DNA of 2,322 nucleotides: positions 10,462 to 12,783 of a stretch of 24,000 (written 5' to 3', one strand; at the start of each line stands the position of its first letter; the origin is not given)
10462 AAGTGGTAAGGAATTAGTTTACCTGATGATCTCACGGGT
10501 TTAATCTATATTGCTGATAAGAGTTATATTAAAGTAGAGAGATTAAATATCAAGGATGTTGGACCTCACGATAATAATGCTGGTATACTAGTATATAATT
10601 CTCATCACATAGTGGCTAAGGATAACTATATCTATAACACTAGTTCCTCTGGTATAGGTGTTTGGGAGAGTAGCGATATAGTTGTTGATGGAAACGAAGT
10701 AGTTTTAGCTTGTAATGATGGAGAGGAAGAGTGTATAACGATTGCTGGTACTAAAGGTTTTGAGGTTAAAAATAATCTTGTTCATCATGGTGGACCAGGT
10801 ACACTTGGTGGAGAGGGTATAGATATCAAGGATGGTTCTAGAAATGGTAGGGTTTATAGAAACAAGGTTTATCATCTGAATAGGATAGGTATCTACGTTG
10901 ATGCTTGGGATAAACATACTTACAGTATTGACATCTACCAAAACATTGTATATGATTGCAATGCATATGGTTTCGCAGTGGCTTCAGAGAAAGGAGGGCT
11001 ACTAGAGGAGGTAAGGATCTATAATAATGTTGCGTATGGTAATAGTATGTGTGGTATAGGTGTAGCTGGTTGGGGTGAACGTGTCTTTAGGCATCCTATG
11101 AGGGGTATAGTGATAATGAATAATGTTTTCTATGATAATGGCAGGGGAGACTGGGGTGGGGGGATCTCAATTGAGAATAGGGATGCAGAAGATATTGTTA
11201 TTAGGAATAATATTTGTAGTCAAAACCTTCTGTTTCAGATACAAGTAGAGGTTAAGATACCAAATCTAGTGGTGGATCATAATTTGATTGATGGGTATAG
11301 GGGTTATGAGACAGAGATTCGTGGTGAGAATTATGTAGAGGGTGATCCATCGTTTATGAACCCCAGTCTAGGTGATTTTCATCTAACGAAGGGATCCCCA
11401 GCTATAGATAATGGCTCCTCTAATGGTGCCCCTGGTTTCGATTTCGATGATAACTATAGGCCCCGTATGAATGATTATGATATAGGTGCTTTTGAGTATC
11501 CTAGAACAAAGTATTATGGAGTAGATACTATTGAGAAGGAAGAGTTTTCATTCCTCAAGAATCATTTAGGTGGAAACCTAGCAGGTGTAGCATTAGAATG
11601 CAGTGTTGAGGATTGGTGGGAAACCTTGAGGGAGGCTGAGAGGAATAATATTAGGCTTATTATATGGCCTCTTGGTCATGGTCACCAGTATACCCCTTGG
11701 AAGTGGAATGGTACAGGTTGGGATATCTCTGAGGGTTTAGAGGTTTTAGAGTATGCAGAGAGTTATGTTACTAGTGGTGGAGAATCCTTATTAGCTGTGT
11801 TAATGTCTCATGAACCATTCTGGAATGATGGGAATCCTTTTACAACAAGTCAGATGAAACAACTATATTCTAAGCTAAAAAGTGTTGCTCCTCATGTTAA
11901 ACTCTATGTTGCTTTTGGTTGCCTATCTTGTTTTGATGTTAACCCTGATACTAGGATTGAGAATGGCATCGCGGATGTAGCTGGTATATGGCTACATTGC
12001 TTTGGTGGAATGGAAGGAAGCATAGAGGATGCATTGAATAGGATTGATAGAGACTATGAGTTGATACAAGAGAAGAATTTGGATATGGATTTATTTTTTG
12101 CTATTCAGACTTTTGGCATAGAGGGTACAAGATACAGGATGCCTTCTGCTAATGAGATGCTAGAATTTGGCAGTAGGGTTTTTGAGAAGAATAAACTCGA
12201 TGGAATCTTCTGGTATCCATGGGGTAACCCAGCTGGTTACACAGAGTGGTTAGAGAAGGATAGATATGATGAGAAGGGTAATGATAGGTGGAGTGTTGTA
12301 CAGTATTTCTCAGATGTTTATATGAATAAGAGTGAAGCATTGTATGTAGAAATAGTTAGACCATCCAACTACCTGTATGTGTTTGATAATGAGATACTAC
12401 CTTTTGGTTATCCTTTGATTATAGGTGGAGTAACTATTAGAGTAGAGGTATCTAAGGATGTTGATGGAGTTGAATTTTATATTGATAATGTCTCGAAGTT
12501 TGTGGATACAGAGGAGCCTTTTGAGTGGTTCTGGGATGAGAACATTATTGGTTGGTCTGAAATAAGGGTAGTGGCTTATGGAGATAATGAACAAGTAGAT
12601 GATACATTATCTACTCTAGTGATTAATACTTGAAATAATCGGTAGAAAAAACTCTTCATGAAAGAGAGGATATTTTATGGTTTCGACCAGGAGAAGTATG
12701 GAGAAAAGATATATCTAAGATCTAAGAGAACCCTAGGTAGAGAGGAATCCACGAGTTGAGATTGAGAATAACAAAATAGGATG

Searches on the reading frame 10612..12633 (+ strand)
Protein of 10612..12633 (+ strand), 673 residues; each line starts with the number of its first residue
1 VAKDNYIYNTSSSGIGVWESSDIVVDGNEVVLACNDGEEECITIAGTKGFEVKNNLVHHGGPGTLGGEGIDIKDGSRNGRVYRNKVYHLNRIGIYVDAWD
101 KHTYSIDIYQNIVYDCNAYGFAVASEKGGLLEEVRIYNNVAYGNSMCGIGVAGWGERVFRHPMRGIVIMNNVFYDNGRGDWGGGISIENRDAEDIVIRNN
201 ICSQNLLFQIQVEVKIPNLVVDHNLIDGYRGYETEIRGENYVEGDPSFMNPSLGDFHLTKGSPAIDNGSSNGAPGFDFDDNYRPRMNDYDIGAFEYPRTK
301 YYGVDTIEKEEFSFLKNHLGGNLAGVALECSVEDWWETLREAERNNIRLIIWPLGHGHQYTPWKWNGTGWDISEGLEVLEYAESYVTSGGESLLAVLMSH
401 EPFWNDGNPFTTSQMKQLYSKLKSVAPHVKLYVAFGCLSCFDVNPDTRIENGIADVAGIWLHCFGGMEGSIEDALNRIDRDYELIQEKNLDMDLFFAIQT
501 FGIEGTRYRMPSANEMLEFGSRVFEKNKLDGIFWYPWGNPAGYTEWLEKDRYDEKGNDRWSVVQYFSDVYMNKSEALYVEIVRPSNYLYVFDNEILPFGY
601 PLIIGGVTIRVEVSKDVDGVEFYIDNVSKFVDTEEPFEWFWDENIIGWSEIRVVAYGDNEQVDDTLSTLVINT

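Call 7: search_protein_families(library=pfam, proteins=[window:10612-12633:+], max_evalue=0.01)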
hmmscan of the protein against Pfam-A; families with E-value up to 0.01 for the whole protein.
window:10612-12633:+ (673 aa): 4 families
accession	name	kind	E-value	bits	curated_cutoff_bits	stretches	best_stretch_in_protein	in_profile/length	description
PF13229.12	Beta_helix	-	2.3e-15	57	25.9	1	3-156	14-149/158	Right handed beta helix region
PF05048.19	NosD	-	9.6e-05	22.4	23.6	1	3-85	96-168/212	Periplasmic copper-binding protein (NosD)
PF17957.7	Big_7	-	0.00018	22.5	24.1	1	607-643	20-58/70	Bacterial Ig domain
PF08480.16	Disaggr_assoc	-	0.00023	21.6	22.6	1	132-207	2-77/194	Disaggregatase related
